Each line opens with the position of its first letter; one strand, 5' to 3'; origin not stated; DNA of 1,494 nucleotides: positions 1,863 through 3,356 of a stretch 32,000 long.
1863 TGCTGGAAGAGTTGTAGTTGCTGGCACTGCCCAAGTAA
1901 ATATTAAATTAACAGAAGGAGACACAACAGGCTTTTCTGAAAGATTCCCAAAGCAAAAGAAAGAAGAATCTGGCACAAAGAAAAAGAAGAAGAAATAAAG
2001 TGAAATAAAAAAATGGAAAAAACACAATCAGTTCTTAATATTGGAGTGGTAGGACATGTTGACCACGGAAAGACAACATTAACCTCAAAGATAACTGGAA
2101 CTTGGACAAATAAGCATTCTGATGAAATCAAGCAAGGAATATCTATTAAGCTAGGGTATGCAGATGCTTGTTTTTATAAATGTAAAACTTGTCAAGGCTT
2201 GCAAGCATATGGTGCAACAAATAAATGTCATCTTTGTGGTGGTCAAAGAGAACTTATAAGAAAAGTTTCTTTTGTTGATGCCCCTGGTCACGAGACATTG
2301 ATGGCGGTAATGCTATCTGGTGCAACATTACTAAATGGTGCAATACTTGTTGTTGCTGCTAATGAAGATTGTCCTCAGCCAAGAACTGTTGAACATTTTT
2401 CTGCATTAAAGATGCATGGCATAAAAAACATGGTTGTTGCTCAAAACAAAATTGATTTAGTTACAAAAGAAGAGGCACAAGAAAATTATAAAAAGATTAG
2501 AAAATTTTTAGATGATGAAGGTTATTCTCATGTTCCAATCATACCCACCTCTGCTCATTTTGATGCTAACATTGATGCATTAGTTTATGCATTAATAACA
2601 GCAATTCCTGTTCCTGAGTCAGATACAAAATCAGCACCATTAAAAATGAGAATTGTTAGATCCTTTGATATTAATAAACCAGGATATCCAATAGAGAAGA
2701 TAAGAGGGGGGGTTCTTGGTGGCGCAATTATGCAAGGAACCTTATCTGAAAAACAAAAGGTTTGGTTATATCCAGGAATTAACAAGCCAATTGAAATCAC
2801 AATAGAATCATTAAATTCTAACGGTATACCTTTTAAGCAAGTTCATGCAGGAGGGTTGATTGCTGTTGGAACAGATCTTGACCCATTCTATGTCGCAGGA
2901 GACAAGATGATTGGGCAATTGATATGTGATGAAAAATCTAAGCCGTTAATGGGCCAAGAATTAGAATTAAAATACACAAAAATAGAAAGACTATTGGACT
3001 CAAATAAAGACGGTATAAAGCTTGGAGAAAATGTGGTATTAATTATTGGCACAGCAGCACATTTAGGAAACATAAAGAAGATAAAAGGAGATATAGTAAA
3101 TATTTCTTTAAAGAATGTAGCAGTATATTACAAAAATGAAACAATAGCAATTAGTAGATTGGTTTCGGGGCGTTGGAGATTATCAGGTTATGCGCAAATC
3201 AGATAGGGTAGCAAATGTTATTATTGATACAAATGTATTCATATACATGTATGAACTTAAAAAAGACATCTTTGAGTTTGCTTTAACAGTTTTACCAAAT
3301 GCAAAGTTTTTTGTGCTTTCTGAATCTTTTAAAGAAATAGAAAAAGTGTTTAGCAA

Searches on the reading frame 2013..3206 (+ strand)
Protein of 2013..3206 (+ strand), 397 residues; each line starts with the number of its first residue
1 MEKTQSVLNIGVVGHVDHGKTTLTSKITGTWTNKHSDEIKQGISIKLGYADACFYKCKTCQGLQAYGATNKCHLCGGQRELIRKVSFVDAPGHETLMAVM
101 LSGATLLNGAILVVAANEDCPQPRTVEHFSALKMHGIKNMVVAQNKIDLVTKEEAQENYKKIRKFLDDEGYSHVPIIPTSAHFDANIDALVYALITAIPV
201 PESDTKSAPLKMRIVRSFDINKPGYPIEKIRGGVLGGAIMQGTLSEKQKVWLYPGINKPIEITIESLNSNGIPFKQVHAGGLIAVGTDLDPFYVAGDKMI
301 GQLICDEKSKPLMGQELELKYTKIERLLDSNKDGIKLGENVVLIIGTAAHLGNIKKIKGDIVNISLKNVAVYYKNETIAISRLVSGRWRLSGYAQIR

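Call 10: search_protein_families(library=pfam, proteins=[window:2013-3206:+], max_evalue=0.01)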
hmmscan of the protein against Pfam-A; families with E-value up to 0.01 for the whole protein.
window:2013-3206:+ (397 aa): 5 families
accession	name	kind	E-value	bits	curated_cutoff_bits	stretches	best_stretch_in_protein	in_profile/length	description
PF00009.33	GTP_EFTU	-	9.2e-32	110.6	26.5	1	6-199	2-187/188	Elongation factor Tu GTP binding domain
PF09173.17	eIF2_C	-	4.1e-17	62.6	22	1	316-396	2-86/86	Initiation factor eIF2 gamma, C terminal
PF03193.22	RsgA_GTPase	-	0.001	19.3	30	1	108-191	24-101/174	RsgA GTPase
PF03144.31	GTP_EFTU_D2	-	0.0012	19.7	30.3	1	232-287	1-58/73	Elongation factor Tu domain 2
PF02421.24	FeoB_N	-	0.0036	17.3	27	0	138-191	106-153/156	Ferrous iron transport protein B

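Call 23: find_encoding_contigs(protein=window:2013-3206:+, flank=10000, max_places=2)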
Protein window:2013-3206:+ (397 aa): 23 contigs read that carry it; 2 places shown.
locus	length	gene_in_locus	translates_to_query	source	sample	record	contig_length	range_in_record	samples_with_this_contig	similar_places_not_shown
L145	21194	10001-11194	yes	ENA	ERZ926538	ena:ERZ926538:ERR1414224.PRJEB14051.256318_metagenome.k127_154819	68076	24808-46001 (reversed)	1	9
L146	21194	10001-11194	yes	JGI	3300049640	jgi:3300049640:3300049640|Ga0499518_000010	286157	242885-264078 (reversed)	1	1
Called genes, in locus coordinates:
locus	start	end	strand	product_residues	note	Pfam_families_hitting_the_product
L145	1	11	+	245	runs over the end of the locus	PF01000:RNA_pol_A_bac, PF13183:Fer4_8 (faint), PF14697:Fer4_21 (faint), PF12797:Fer4_2 (faint), PF13237:Fer4_10 (weak), PF00037:Fer4 (faint), PF12838:Fer4_7 (weak), PF13187:Fer4_9 (weak), +1 more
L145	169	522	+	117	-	PF00828:Ribosomal_L27A (weak)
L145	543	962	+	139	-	PF00572:Ribosomal_L13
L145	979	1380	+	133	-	PF00380:Ribosomal_S9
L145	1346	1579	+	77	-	PF01194:RNA_pol_N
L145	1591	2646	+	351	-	PF00318:Ribosomal_S2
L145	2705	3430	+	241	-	PF01978:TrmB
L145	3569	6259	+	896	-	-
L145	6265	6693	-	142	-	PF00383:dCMP_cyt_deam_1, PF14437:MafB19-deam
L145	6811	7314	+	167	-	PF08228:RNase_P_pop3 (weak), PF01248:Ribosomal_L7Ae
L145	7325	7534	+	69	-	PF01200:Ribosomal_S28e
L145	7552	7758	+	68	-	PF01246:Ribosomal_L24e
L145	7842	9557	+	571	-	PF00009:GTP_EFTU, PF01926:MMR_HSR1 (weak), PF03144:GTP_EFTU_D2 (faint), PF11987:IF-2, PF14578:GTP_EFTU_D4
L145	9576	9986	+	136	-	PF01092:Ribosomal_S6e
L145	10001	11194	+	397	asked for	PF00009:GTP_EFTU, PF09173:eIF2_C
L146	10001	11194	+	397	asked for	PF00009:GTP_EFTU, PF09173:eIF2_C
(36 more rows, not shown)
